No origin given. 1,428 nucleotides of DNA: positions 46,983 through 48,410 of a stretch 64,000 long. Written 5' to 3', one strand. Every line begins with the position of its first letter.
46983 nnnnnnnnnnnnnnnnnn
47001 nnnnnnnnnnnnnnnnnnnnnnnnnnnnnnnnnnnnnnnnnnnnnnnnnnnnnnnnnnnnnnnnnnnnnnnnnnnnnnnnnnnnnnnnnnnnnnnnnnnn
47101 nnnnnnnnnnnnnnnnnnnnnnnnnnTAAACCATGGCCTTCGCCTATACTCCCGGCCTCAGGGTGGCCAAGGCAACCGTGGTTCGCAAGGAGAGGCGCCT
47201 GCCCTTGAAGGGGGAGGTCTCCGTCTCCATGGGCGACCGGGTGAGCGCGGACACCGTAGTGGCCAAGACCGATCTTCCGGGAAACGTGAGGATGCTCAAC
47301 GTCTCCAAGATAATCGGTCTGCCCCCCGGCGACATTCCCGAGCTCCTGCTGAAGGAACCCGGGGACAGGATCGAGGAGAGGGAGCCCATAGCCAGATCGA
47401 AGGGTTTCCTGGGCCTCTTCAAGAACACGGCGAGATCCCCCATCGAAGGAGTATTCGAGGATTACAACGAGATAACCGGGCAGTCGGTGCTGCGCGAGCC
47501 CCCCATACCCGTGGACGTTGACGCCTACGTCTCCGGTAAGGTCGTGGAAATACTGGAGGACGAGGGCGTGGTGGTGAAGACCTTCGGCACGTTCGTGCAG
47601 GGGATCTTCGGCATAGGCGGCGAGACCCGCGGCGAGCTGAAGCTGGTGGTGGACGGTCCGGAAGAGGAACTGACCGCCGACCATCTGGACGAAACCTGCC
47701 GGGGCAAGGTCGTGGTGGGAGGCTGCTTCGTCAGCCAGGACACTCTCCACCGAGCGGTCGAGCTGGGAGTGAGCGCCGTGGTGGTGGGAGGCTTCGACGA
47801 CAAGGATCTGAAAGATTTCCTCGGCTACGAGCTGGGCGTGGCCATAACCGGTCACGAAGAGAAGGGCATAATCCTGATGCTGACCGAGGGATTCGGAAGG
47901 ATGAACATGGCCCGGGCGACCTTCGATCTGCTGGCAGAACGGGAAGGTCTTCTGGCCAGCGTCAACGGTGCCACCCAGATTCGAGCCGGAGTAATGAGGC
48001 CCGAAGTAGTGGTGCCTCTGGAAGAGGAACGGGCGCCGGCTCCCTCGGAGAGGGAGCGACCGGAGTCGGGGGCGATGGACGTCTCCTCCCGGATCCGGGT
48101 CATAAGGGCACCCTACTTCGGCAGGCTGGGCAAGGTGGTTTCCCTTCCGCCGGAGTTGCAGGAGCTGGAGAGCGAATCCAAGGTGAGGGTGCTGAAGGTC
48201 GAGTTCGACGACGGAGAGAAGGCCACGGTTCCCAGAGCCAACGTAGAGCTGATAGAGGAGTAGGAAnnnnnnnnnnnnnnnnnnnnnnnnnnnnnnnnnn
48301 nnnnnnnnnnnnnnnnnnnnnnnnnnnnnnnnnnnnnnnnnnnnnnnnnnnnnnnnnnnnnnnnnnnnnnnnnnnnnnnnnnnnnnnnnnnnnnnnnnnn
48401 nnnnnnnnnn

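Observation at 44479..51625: Eight translationally coupled genes of unknown function around a MutL-family ASKHA ATPase and several membrane proteins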

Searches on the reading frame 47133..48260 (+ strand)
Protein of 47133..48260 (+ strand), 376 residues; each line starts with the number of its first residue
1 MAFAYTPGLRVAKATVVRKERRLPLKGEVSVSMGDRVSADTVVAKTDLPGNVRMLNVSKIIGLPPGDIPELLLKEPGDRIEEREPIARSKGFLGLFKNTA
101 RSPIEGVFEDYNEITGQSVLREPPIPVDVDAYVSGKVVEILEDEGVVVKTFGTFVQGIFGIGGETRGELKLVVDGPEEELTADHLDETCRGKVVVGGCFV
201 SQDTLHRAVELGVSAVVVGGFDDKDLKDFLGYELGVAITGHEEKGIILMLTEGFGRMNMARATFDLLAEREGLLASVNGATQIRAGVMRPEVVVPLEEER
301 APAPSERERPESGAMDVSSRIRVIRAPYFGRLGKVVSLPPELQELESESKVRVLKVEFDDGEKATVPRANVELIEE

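Call 3: search_protein_families(library=pfam, proteins=[window:47133-48260:+], max_evalue=0.1)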
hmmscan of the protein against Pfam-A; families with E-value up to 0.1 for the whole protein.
window:47133-48260:+ (376 aa): 3 families
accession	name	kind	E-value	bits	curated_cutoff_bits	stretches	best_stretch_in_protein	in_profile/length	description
PF00467.35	KOW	-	0.006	16.8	22.3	0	320-337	4-21/32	KOW motif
PF21744.3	BAHCC1-like_Tudor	-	0.035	14.5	28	1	346-374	36-64/69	BAHCC1-like, Tudor domain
PF00364.28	Biotin_lipoyl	-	0.045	14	22.1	0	127-149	43-65/73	Biotin-requiring enzyme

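Call 4: search_protein_families(library=ncbifam, proteins=[window:47133-48260:+], max_evalue=0.1)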
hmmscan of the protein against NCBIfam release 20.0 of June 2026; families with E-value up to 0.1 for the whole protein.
window:47133-48260:+ (376 aa): 1 family
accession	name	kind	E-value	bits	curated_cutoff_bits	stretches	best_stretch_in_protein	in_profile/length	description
NF001386.0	PRK00279.2-4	equivalog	0.095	12.3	256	0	326-366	133-172/220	adenylate kinase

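Call 9: find_homologous_proteins(query=window:47133-48260:+)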
Query window:47133-48260:+ (376 aa): 8000 proteins with E <= 0.001 among 8000 candidates; the best 120 are listed.
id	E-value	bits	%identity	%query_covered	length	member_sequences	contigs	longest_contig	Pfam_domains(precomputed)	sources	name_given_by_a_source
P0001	3.8e-238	808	100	100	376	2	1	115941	-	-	-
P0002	3.6e-215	732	90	100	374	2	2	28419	-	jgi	jgi:hypothetical protein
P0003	6.2e-178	610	75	100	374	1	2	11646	-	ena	-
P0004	1.3e-177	609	75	100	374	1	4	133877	PF25984.1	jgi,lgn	jgi:hypothetical protein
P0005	1.9e-177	608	75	100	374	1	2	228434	-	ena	-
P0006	3.5e-174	597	73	100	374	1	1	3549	-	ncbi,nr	ncbi:hypothetical protein JW921_01295 [Candidatus Fermentibacterales bacterium]|nr:hypothetical prot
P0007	1.0e-173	596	73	100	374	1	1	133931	-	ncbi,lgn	-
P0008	6.3e-173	593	74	100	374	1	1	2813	-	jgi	jgi:hypothetical protein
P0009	2.7e-172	591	72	100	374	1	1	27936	-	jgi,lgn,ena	-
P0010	3.0e-172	591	72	100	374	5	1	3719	-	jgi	-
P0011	6.5e-168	577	69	100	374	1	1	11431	-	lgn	-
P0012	7.0e-168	577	71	100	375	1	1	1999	-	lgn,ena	-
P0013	7.4e-168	577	68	100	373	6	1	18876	-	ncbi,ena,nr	ncbi:MAG: hypothetical protein KAW14_02940 [Candidatus Aegiribacteria sp.]|nr:hypothetical protein [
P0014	1.9e-167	575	71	100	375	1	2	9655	-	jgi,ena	jgi:hypothetical protein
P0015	4.9e-167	574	70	100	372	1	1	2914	-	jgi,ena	-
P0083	2.0e-153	529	67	100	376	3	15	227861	-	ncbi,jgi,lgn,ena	jgi:putative ubiquitin-RnfH superfamily antitoxin RatB of RatAB toxin-antitoxin module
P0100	1.1e-148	514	63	100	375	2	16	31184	PF25984.1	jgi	jgi:hypothetical protein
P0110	2.3e-136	473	57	100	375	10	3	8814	PF13375.13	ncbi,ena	-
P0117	6.3e-136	472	59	100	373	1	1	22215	PF13375.13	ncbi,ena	-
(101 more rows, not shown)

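Call 13: search_protein_families(library=pfam, proteins=[P0004, P0100, P0110, P0117, P0083], max_evalue=1)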
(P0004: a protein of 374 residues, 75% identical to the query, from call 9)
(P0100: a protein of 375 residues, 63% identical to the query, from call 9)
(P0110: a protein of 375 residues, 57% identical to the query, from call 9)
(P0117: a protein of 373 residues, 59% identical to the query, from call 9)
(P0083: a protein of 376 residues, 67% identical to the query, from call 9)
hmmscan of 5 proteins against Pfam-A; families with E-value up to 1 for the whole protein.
P0004 (374 aa): 6 families
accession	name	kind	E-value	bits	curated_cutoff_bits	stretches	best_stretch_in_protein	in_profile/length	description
PF13375.12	RnfC_N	-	0.00071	20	25.6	0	72-130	44-99/101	RnfC Barrel sandwich hybrid domain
PF04131.20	NanE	-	0.001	18.8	27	1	165-220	124-174/192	Putative N-acetylmannosamine-6-phosphate epimerase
PF00364.28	Biotin_lipoyl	-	0.0038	17.5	22.1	0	28-44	18-34/73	Biotin-requiring enzyme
PF21668.3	RPOC_hybrid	-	0.012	15.8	27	1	12-54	35-77/102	DNA-directed RNA polymerase subunit beta', hybrid domain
PF00467.35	KOW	-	0.049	13.9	22.3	1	317-336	3-22/32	KOW motif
PF02736.25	Myosin_N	-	0.4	11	27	1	128-151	11-33/45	Myosin N-terminal SH3-like domain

P0100 (375 aa): 2 families
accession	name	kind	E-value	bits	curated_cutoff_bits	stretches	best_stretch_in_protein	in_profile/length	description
PF00364.28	Biotin_lipoyl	-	0.052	13.8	22.1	0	73-87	20-34/73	Biotin-requiring enzyme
PF00881.29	Nitroreductase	-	0.25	11.9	23.5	0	203-234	124-155/167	Nitroreductase family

P0110 (375 aa): 3 families
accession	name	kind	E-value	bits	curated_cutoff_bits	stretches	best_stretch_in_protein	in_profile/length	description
PF13375.12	RnfC_N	-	6.2e-06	26.6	25.6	1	74-115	46-84/101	RnfC Barrel sandwich hybrid domain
PF00364.28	Biotin_lipoyl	-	2.6e-05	24.4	22.1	1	73-119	20-64/73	Biotin-requiring enzyme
PF05896.17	NQRA_N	-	0.0016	19.1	25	1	69-113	39-80/94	NqrA N-terminal barrel-sandwich hybrid domain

P0117 (373 aa): 9 families
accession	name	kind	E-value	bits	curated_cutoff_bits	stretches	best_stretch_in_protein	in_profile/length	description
PF13375.12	RnfC_N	-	3.8e-06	27.3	25.6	1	72-115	44-84/101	RnfC Barrel sandwich hybrid domain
PF00364.28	Biotin_lipoyl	-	4.2e-05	23.7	22.1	1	73-119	20-64/73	Biotin-requiring enzyme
PF05896.17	NQRA_N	-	0.00043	20.9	25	1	70-112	40-79/94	NqrA N-terminal barrel-sandwich hybrid domain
PF07831.19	PYNP_C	-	0.0055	16.8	27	1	72-87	36-51/75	Pyrimidine nucleoside phosphorylase C-terminal domain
PF01551.29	Peptidase_M23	-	0.012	16.2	28.7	0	28-50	54-76/96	Peptidase family M23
PF04131.20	NanE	-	0.012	15.3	27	1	174-221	130-175/192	Putative N-acetylmannosamine-6-phosphate epimerase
PF04023.20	FeoA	-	0.072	13.6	23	1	303-327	24-48/74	FeoA domain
PF04679.21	DNA_ligase_A_C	-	0.23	12.4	27.5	0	253-327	27-88/94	ATP dependent DNA ligase C terminal region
PF13533.13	Biotin_lipoyl_2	-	0.35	11.2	29.8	0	75-88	17-30/32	Biotin-lipoyl like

P0083 (376 aa): 2 families
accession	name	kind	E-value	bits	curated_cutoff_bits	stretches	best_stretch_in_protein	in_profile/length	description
PF00364.28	Biotin_lipoyl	-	0.0006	20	22.1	1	27-44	17-34/73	Biotin-requiring enzyme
PF13533.13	Biotin_lipoyl_2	-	0.24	11.7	29.8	0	28-42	13-27/32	Biotin-lipoyl like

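Call 17: search_solved_structures(query=A1, max_evalue=1, show_alignments=2)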
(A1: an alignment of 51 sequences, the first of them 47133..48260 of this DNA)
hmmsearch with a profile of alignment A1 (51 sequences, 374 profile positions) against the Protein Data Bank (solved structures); distinct sequences matched with E-value up to 1: 2.
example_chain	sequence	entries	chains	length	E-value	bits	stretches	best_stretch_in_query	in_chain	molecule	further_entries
3c8o_A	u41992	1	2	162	0.035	16.3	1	164-237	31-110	Regulator of ribonuclease activity A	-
4jej_A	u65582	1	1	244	0.17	14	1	183-224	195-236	Geranylgeranylglyceryl phosphate synthase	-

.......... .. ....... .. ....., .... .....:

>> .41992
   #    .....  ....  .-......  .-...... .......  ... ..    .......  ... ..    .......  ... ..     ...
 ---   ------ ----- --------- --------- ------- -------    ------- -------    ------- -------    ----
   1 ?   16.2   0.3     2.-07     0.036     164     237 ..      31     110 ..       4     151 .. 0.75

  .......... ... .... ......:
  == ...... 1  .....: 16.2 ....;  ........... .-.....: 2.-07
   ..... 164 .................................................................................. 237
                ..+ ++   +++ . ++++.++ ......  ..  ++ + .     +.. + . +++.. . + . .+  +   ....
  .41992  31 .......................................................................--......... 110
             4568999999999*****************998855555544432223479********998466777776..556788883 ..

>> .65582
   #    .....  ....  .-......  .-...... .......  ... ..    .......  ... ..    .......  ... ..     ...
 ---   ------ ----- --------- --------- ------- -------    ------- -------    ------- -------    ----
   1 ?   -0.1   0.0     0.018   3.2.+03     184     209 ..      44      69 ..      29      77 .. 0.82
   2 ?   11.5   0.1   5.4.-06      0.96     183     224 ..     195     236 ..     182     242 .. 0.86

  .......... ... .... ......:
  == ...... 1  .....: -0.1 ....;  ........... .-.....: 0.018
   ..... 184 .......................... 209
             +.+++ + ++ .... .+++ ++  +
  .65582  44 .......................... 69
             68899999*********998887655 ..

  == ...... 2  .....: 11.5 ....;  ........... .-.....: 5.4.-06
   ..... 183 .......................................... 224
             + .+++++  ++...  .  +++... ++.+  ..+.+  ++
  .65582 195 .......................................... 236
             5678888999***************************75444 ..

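Call 25: predict_structure(alignment_id=A1)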
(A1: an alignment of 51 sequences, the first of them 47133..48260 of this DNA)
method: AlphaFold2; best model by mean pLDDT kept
length: 376 residues; sequences in the alignment: 51
mean_pLDDT: 86.2   pTM: 0.73
mean pLDDT of the five models: 86.2, 85.8, 85.6, 85.0, 84.7
residues with pLDDT >= 90: 223; 70-90: 102; 50-70: 33; < 50: 18
segments of 3 or more residues with pLDDT < 50: 1-5, 303-312
pLDDT, mean of each block of 10 residues (from residue 1): 52 90 95 97 96 95 94 96 94 75 97 96 95 97 96 90 94 94 97 95 96 95 86 64 86 74 90 94 64 83 45 70 78 87 76 90 88 69
secondary structure, 60 per line:
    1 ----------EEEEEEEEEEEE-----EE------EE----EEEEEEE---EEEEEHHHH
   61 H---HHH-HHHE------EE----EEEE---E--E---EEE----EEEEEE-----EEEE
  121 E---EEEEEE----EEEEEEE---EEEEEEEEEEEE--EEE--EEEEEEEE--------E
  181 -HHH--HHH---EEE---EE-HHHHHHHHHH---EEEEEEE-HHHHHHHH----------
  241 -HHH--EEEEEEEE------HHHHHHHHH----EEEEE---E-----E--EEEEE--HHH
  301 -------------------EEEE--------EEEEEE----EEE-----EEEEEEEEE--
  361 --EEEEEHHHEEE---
elements in order: E11-22 E42-48 E52-56 H57-61 E85-88 E99-101 E106-111 E117-121 E125-130 E135-141 E145-156 E159-161 E164-171 E193-195 H202-211 E215-221 H223-230 E247-254 H261-269 E274-278 E291-295 E320-323 E332-337 E342-344 E350-358 E363-367 E371-373

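Call 28: fold_search(model_id=the predicted structure, library=pdb)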
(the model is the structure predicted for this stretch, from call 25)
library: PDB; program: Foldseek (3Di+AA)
matches with E <= 10: 1300; with E <= 0.001: 1
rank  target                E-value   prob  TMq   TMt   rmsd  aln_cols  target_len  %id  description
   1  2xhc                  8.5e-05  0.89  0.15  0.16  19.3       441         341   10  Crystal Structure of Thermotoga maritima N-utilization Substance G (NusG) (released 2011-06-29)
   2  7nky_Z                2.5e-03  1.00  0.13  0.30  32.4       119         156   13  RNA Polymerase II-Spt4/5-nucleosome-FACT structure (released 2021-07-07)
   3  1m1g_A                3.9e-03  0.99  0.13  0.20  17.8       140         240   16  Crystal Structure of Aquifex aeolicus N-utilization substance G (NusG), Space Group P2(1) (released 2003-02-04)
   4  4c9u_C                5.7e-03  0.82  0.17  0.33  11.2       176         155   15  Xenopus ZNRF3 ectodomain in complex with Xenopus RSPO2 Fu1-Fu2 crystal form II (released 2013-11-20)
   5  4c9r_A                6.1e-03  0.85  0.16  0.33  11.0       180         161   14  Xenopus ZNRF3 ectodomain in complex with Xenopus RSPO2 Fu1-Fu2 crystal form I (released 2013-11-20)
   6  3p8b_B                6.4e-03  1.00  0.14  0.33  13.9       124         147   18  X-ray crystal structure of Pyrococcus furiosus transcription elongation factor Spt4/5 (released 2011-01-26)
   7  6p4g_F                7.2e-03  1.00  0.15  0.21  10.6       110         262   14  Structure of a mammalian small ribosomal subunit in complex with the Israeli Acute Paralysis Virus IRES (Class 1) (released 2019-09-18)
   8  8p4e_Z                8.0e-03  1.00  0.12  0.84   1.3        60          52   17  Structural insights into human co-transcriptional capping - structure 5 (released 2023-07-19)
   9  1m1g_C                8.5e-03  0.99  0.13  0.20  17.4       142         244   15  Crystal Structure of Aquifex aeolicus N-utilization substance G (NusG), Space Group P2(1) (released 2003-02-04)
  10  2n5u_MODEL_1_A        8.9e-03  1.00  0.14  0.58   3.5        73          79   22  Solution structure of the cyanobacterial cytochrome b6f complex subunit PetP (released 2016-04-13)
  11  6ole_SE               1.1e-02  1.00  0.15  0.21   9.8       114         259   14  Human ribosome nascent chain complex (CDH1-RNC) stalled by a drug-like molecule with AP and PE tRNAs (released 2019-06-19)
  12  8xfs_E                1.1e-02  0.72  0.16  0.28  13.9       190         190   13  LGR4-RSPO2-ZNRF3 RING domain (1:2:2) (released 2024-12-04)
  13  4c8a_C                1.2e-02  0.54  0.14  0.28  11.3       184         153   14  mouse ZNRF3 ectodomain crystal form II (released 2013-11-20)
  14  9j0n_Z                1.2e-02  0.99  0.13  0.10  11.7       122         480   11  Paused elongation complex of mammalian RNA polymerase II with nucleosome (PEC2-nuc) (released 2025-02-05)
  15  1m1g_B                1.2e-02  0.99  0.14  0.21  17.0       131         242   15  Crystal Structure of Aquifex aeolicus N-utilization substance G (NusG), Space Group P2(1) (released 2003-02-04)
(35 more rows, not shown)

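Call 51: search_protein_families(library=padloc, proteins=[window:47133-48260:+], max_evalue=0.01)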
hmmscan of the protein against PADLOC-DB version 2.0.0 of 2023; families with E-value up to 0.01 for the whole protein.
window:47133-48260:+ (376 aa): 0 families

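Call 62: search_protein_representatives(alignment_id=A1)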
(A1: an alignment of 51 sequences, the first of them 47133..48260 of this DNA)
Query: 51 sequences, 374 profile positions. Proteins with E-value up to 0.001 (for the whole library): 3325; up to 1e-10: 2247; up to 1e-30: 989. The best 150 are listed.
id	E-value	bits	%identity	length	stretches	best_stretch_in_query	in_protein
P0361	1.3e-161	554.1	-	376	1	2-373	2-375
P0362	3.0e-161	553.0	-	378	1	1-373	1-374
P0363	5.5e-151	519.2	-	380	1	1-374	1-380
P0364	1.8e-150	517.5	-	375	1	1-373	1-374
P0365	1.5e-146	504.6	-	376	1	1-374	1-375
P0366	5.0e-146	502.9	-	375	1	1-373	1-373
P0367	2.1e-145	500.8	-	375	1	1-374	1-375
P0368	6.9e-145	499.1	-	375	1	1-374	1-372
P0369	7.1e-143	492.5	-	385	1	2-374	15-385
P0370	6.5e-141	486.0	-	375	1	1-370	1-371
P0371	2.0e-139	481.1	-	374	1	1-374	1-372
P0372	7.1e-139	479.3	-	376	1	3-372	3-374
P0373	3.2e-138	477.2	-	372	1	1-374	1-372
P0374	7.6e-138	476.0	-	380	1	1-373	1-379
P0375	2.1e-135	467.9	-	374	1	1-374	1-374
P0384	8.9e-127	439.5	-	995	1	2-373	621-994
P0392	3.3e-118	411.3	-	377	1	1-370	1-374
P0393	3.7e-118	411.2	-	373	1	1-374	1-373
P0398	1.2e-112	393.1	-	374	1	1-371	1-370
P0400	1.2e-111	389.7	-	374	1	1-373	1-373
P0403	1.7e-110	386.0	-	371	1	1-373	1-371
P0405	2.9e-110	385.2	-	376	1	1-372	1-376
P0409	2.4e-108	378.9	-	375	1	1-372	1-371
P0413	5.7e-107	374.3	-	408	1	1-373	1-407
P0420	2.9e-104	365.4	-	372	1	1-373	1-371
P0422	2.1e-103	362.6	-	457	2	52-371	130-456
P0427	8.1e-100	350.8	-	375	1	1-372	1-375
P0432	8.1e-98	344.2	-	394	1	5-371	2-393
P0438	1.6e-95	336.6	-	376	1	1-372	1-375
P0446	5.4e-94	331.6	-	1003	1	4-373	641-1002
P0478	1.7e-88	313.6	-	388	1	1-373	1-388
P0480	1.9e-88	313.3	-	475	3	54-325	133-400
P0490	1.6e-86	307.1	-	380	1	6-372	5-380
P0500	5.0e-84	298.8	-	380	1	16-373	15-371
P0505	4.1e-83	295.8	-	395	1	1-372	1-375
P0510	2.6e-82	293.2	-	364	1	9-372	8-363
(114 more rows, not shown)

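Call 63: list_cluster_members(proteins=[P0384, P0446, P0422, P0500, P0505, P0510, P0490, P0478, P0413, P0432])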
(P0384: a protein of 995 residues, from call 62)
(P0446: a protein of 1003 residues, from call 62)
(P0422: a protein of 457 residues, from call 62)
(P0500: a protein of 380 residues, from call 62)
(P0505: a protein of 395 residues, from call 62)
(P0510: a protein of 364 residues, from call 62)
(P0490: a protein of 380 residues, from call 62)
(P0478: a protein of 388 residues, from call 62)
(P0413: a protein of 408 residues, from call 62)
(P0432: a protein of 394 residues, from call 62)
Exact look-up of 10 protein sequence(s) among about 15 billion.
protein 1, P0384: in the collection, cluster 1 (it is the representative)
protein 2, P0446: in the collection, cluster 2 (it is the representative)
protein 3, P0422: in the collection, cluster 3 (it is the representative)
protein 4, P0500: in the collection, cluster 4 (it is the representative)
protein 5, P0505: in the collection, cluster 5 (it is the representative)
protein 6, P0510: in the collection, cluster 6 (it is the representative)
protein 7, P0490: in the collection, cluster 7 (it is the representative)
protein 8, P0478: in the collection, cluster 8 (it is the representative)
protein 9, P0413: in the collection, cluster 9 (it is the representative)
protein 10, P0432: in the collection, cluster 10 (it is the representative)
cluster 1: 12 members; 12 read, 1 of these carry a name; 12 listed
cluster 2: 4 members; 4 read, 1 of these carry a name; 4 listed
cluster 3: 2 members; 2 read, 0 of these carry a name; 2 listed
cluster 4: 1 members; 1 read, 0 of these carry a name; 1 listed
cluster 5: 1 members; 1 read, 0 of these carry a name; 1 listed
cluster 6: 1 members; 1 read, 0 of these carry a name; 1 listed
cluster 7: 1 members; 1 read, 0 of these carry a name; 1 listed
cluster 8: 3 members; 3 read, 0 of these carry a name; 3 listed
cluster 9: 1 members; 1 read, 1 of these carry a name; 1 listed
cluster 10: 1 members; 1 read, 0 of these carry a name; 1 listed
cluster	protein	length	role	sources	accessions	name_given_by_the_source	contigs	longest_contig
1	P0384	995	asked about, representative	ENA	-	-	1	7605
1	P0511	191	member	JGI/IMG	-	hypothetical protein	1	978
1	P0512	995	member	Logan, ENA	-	-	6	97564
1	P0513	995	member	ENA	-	-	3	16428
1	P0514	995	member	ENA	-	-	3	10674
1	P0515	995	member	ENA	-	-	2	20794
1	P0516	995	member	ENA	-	-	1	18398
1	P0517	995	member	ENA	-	-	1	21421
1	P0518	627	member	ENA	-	-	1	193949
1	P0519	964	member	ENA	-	-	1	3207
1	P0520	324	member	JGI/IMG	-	-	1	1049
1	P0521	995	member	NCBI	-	-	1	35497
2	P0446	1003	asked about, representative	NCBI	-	-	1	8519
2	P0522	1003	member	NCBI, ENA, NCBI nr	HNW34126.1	MAG TPA: glutamate mutase L [Candidatus Ozemobacteraceae bacterium] | glutamate mutase L [Candidatus Ozemobacteraceae bacterium]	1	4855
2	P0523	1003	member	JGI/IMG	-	-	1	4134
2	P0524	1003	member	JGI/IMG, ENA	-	-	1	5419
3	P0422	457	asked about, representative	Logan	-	-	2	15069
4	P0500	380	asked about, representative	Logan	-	-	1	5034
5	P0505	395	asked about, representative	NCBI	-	-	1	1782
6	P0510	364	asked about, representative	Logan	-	-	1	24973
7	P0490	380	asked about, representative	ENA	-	-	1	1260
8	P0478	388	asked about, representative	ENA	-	-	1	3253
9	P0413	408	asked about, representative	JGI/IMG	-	hypothetical protein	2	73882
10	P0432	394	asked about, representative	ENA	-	-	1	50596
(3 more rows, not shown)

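Call 64: search_protein_families(library=pfam, proteins=[P0384, P0446, P0422, P0480, P0505], max_evalue=0.01)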
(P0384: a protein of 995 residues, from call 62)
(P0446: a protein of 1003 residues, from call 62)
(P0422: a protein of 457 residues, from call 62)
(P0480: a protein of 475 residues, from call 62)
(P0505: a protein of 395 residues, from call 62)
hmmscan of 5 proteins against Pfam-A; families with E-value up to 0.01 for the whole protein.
P0384 (995 aa): 2 families
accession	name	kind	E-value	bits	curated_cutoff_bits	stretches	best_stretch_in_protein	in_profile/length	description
PF13941.12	MutL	-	2.8e-128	429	27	1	12-485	1-450/450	MutL protein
PF01968.24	Hydantoinase_A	-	3.2e-05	23.7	22.9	0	275-314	69-108/291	Hydantoinase/oxoprolinase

P0446 (1003 aa): 3 families
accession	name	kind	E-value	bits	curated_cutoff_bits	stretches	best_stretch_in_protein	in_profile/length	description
PF13941.12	MutL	-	3.2e-110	369.4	27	1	17-489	2-450/450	MutL protein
PF05378.19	Hydant_A_N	-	4.1e-05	23.8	25.2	0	17-75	2-53/176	Hydantoinase/oxoprolinase N-terminal region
PF01968.24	Hydantoinase_A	-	0.00055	19.7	22.9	0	282-318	71-108/291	Hydantoinase/oxoprolinase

P0422 (457 aa): 3 families
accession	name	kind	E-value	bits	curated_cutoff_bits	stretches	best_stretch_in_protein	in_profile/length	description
PF13375.12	RnfC_N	-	0.00019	21.9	25.6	0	154-191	48-84/101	RnfC Barrel sandwich hybrid domain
PF00364.28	Biotin_lipoyl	-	0.0024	18.1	22.1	0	203-226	43-66/73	Biotin-requiring enzyme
PF00467.35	KOW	-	0.0094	16.2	22.3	0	401-419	2-20/32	KOW motif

P0480 (475 aa): 6 families
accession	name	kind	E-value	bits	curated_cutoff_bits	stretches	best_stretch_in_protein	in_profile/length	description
PF13375.12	RnfC_N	-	3.7e-09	37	25.6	1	153-190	46-82/101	RnfC Barrel sandwich hybrid domain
PF00364.28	Biotin_lipoyl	-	4.1e-06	27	22.1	0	152-196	20-64/73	Biotin-requiring enzyme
PF13533.13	Biotin_lipoyl_2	-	3.4e-05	24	29.8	0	153-166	16-29/32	Biotin-lipoyl like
PF00467.35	KOW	-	6.1e-05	23.1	22.3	1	413-438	1-26/32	KOW motif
PF01551.29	Peptidase_M23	-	0.00019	22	28.7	0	131-168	34-72/96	Peptidase family M23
PF00358.26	PTS_EIIA_1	-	0.0072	16.5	27.2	0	73-122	13-61/127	phosphoenolpyruvate-dependent sugar phosphotransferase system, EIIA 1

P0505 (395 aa): 4 families
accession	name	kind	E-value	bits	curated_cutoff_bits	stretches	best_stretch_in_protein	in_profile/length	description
PF13533.13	Biotin_lipoyl_2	-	0.00076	19.7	29.8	0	73-86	17-30/32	Biotin-lipoyl like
PF00364.28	Biotin_lipoyl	-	0.00096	19.4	22.1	0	69-110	18-57/73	Biotin-requiring enzyme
PF00467.35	KOW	-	0.0042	17.3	22.3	0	313-335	2-24/32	KOW motif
PF13375.12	RnfC_N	-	0.0059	17.1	25.6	0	71-113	45-84/101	RnfC Barrel sandwich hybrid domain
